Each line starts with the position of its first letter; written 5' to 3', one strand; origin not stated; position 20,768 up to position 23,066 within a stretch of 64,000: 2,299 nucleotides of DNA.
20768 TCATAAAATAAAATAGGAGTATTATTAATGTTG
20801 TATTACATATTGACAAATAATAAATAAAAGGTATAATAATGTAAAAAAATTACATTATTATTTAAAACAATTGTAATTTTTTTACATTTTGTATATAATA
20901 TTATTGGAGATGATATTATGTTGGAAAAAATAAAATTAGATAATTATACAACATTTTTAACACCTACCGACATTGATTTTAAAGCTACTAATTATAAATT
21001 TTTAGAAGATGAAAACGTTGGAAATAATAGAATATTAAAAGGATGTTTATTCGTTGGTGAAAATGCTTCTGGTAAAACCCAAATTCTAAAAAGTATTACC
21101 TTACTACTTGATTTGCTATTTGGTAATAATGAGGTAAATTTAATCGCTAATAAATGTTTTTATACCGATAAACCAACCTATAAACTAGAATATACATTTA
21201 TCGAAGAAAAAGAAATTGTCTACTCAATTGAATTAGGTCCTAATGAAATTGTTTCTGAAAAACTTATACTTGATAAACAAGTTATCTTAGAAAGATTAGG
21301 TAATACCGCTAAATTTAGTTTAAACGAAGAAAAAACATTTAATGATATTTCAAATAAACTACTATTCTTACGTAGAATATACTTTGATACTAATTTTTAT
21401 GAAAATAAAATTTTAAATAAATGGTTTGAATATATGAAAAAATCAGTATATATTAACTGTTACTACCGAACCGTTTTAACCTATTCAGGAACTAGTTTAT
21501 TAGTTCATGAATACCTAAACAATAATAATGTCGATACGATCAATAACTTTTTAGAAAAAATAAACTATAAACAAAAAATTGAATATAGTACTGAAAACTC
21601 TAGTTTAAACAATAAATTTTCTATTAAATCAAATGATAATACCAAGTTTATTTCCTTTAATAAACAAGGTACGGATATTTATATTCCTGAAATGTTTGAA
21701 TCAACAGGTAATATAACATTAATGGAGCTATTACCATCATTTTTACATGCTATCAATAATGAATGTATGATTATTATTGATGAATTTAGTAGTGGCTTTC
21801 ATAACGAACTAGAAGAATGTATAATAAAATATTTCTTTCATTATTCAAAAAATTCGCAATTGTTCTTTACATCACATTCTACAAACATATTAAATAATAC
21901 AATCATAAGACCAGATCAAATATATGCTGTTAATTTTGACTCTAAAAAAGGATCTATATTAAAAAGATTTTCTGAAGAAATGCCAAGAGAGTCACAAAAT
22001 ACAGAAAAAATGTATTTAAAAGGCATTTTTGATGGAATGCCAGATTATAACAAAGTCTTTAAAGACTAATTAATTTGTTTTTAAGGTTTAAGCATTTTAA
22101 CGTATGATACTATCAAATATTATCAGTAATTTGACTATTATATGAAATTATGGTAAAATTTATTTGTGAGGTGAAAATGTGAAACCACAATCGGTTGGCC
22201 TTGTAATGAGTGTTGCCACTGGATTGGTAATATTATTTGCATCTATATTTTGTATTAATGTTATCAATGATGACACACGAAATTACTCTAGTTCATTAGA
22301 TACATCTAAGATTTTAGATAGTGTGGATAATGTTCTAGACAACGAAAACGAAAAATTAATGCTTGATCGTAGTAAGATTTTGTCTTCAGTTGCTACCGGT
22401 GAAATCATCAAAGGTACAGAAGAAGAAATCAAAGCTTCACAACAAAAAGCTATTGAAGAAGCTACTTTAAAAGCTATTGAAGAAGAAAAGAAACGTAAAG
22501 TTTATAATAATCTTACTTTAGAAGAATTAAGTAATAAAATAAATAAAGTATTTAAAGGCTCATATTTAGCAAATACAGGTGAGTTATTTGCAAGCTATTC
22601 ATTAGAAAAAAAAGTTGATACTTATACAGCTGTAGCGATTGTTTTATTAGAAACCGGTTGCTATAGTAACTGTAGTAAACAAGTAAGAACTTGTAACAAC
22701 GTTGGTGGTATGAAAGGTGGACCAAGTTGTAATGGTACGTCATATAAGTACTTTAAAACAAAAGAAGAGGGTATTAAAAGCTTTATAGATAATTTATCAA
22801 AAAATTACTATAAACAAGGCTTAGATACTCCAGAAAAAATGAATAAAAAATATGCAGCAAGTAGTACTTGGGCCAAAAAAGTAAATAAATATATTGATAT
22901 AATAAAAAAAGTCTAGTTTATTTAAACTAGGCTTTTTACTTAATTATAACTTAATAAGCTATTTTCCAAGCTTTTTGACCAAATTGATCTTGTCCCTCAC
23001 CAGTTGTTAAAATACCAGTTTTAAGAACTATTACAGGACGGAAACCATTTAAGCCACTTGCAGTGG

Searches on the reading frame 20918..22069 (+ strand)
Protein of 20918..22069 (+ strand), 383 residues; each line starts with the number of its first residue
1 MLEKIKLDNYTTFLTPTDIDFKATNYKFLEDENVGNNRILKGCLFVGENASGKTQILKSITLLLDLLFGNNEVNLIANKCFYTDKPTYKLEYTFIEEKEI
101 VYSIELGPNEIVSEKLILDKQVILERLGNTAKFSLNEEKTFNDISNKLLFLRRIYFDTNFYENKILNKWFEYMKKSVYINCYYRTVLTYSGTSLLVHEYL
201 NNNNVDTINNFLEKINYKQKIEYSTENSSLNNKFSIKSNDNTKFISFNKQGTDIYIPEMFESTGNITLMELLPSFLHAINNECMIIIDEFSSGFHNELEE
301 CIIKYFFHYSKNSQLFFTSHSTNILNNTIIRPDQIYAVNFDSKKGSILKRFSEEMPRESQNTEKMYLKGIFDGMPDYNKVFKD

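Call 9: search_protein_families(library=pfam, proteins=[window:20918-22069:+], max_evalue=0.01)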
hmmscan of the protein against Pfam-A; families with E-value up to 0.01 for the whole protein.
window:20918-22069:+ (383 aa): 2 families
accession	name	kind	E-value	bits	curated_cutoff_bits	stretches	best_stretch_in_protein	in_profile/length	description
PF13304.12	AAA_21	-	7.8e-14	52.9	27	1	45-326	4-304/304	AAA domain, putative AbiEii toxin, Type IV TA system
PF02463.25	SMC_N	-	1.6e-05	24.9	40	1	42-340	26-213/220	RecF/RecN/SMC N terminal domain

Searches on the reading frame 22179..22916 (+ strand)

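Call 9: search_protein_families(library=pfam, proteins=[window:22179-22916:+], max_evalue=0.01)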
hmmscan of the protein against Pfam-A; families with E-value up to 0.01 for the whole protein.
window:22179-22916:+ (245 aa): 1 family
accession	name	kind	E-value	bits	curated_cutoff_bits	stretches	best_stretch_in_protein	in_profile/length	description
PF01832.25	Glucosaminidase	-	1.1e-06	29.7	30.2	1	139-241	6-120/123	Mannosyl-glycoprotein endo-beta-N-acetylglucosaminidase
